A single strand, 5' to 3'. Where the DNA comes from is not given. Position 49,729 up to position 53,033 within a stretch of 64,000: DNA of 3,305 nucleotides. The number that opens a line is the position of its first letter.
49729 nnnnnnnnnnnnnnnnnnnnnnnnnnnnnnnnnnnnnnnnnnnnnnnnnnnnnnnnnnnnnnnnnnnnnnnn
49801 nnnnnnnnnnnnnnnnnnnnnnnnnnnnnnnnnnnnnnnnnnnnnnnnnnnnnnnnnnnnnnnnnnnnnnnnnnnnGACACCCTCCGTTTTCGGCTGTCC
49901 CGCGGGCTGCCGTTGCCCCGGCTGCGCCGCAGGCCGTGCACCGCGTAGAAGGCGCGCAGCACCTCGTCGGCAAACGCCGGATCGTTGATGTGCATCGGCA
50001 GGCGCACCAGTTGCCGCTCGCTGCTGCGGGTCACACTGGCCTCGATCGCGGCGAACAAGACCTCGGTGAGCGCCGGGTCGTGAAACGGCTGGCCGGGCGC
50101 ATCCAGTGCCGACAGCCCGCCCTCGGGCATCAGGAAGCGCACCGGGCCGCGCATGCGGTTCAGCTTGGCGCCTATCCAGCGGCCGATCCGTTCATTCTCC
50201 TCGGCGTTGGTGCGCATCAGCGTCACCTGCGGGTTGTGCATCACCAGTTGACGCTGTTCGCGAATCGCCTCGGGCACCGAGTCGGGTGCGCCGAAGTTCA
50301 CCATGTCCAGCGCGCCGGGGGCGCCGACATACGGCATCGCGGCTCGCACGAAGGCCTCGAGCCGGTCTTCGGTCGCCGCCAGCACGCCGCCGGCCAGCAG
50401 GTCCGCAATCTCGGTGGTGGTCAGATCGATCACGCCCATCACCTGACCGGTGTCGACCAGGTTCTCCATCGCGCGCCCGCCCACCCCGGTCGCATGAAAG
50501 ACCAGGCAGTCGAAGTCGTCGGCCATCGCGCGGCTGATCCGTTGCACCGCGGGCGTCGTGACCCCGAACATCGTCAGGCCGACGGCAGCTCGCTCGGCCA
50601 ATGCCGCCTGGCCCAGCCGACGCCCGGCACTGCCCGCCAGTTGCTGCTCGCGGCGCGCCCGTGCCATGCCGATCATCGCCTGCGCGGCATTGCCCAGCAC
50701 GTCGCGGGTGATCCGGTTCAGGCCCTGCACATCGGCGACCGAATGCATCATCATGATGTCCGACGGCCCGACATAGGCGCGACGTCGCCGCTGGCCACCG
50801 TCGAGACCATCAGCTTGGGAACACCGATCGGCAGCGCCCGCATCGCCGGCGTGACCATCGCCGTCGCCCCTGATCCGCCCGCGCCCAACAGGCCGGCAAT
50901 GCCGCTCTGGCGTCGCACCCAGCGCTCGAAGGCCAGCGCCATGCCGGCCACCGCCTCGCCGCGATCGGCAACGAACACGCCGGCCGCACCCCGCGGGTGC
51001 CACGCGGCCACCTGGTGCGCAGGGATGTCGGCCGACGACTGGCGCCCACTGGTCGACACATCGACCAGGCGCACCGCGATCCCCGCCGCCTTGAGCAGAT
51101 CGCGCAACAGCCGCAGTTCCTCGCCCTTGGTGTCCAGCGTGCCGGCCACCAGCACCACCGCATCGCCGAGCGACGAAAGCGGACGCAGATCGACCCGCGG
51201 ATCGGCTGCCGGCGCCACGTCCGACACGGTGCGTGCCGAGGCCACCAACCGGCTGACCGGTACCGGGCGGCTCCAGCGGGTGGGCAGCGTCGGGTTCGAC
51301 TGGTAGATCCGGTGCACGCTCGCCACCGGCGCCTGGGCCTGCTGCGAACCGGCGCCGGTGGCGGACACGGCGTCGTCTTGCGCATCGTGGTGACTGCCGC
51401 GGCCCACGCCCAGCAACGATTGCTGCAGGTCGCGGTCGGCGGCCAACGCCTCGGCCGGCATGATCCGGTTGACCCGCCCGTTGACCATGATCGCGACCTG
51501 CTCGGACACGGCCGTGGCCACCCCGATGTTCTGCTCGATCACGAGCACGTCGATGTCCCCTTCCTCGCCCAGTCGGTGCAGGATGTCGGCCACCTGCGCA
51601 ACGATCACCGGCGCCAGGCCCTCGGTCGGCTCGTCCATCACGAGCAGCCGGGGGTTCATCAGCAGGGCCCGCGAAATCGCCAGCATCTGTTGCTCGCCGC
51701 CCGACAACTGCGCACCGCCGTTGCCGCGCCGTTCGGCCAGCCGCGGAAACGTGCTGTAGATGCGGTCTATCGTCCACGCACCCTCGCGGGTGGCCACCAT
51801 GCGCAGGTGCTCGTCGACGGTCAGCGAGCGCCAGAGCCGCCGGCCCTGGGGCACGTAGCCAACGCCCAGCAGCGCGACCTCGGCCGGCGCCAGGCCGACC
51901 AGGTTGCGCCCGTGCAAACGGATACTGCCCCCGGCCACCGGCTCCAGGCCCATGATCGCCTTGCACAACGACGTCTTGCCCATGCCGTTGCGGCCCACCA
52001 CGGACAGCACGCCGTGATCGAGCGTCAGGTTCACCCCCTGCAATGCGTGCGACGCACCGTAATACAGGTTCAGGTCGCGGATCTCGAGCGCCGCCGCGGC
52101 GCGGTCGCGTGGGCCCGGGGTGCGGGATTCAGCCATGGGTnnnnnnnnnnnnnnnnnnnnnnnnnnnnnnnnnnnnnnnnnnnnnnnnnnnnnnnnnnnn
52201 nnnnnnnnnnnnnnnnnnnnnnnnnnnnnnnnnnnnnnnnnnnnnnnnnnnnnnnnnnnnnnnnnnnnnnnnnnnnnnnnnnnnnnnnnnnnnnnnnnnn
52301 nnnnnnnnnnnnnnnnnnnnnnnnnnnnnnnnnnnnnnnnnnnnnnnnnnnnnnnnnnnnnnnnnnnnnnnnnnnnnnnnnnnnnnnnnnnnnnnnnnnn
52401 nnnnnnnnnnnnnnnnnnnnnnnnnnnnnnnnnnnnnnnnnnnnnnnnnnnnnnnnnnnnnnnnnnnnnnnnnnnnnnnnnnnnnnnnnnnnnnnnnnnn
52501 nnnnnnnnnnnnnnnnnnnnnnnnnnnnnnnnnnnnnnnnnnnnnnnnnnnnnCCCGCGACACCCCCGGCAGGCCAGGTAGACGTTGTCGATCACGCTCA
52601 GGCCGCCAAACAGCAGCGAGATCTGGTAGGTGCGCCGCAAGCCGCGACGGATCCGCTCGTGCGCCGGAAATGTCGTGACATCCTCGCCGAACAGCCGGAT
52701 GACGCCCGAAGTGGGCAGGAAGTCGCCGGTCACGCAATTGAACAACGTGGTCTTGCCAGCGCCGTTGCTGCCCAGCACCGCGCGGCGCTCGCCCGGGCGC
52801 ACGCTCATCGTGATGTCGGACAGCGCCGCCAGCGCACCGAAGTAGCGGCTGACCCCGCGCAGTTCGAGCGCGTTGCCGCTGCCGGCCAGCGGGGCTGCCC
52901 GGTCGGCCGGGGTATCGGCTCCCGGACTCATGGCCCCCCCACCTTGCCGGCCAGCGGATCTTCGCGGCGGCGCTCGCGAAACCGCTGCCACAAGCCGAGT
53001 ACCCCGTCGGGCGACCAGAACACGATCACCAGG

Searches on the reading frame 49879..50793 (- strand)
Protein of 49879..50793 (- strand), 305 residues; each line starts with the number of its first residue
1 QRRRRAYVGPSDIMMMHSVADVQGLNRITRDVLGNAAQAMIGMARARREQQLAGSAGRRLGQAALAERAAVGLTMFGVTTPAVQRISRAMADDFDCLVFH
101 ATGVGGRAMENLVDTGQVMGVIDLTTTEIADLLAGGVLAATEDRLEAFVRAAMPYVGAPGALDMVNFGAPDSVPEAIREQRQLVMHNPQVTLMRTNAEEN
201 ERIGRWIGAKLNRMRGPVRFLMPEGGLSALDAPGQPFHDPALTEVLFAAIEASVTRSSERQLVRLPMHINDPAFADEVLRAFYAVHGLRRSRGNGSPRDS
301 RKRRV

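Call 70: search_protein_families(library=pfam, proteins=[window:49879-50793:-], max_evalue=0.001)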
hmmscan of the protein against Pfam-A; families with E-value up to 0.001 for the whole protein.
window:49879-50793:- (305 aa): 2 families
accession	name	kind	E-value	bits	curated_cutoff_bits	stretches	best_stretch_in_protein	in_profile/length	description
PF23189.1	UPF0261_C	-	9.9e-86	286.9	27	1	69-284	2-216/218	Uncharacterised protein family (UPF0261) C-terminal domain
PF06792.17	UPF0261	-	1.2e-15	58.4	27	1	5-48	132-175/176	Uncharacterised protein family (UPF0261) N-terminal domain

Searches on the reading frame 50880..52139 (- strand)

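Call 70: search_protein_families(library=pfam, proteins=[window:50880-52139:-], max_evalue=0.001)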
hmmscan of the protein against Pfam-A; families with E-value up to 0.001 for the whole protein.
window:50880-52139:- (420 aa): 4 families
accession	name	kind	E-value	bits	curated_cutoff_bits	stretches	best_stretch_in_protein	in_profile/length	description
PF00005.33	ABC_tran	-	5.6e-25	89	25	1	33-172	1-136/137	ABC transporter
PF06792.17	UPF0261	-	1.6e-15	58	27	1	328-419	2-97/176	Uncharacterised protein family (UPF0261) N-terminal domain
PF13304.12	AAA_21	-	8.2e-07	29.8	27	0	144-199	237-294/304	AAA domain, putative AbiEii toxin, Type IV TA system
PF02463.25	SMC_N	-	8.5e-06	25.8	40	0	34-63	16-48/220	RecF/RecN/SMC N terminal domain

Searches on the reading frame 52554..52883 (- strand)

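Call 70: search_protein_families(library=pfam, proteins=[window:52554-52883:-], max_evalue=0.001)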
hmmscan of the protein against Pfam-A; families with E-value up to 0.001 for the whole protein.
window:52554-52883:- (110 aa): 1 family
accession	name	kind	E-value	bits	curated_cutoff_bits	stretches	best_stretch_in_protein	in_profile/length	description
PF00005.33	ABC_tran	-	1.7e-14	55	25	1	21-100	1-79/137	ABC transporter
